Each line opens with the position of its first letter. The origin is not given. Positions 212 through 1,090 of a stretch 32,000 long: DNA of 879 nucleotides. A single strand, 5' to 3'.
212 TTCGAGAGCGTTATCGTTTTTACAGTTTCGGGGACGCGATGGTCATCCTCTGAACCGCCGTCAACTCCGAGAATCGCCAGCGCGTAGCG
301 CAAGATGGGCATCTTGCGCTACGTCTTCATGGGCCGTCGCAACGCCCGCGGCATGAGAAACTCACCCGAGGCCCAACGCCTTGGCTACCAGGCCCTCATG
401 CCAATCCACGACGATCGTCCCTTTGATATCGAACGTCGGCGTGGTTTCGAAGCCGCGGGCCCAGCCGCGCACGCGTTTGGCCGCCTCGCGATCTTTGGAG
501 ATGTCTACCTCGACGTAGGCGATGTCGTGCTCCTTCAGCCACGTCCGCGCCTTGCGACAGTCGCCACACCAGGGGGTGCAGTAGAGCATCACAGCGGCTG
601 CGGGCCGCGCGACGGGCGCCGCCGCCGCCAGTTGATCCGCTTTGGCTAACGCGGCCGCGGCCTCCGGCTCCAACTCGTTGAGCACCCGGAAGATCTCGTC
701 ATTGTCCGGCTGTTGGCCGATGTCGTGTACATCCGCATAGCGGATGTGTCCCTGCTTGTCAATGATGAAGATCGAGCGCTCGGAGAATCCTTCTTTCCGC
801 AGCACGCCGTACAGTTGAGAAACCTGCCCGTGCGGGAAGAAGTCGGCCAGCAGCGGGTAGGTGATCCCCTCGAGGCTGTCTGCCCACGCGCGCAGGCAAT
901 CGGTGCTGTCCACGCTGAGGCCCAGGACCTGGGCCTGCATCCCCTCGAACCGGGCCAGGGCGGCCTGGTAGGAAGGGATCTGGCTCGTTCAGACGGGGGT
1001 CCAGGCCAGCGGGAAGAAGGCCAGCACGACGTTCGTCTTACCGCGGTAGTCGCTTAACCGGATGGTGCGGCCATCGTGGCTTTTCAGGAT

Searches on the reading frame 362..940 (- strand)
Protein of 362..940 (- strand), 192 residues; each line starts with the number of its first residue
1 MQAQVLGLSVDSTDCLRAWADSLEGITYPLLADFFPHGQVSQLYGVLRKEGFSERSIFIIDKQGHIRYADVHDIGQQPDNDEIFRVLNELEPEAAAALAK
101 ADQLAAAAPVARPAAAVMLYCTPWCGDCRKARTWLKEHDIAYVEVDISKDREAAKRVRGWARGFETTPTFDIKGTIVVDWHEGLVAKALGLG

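Call 40: search_protein_families(library=pfam, proteins=[window:362-940:-], max_evalue=0.05)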
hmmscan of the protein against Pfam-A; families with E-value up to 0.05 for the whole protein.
window:362-940:- (192 aa): 4 families
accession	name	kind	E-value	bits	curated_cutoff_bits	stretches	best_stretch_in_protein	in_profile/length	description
PF00578.27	AhpC-TSA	-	5.8e-16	59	26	1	3-68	60-123/124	AhpC/TSA family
PF00462.30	Glutaredoxin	-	2.4e-13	50.5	22.9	1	117-176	1-59/60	Glutaredoxin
PF08534.16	Redoxin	-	3.7e-07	30.5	26.6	1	5-79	65-140/148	Redoxin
PF13417.12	GST_N_3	-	0.032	15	22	0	119-178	1-58/75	Glutathione S-transferase, N-terminal domain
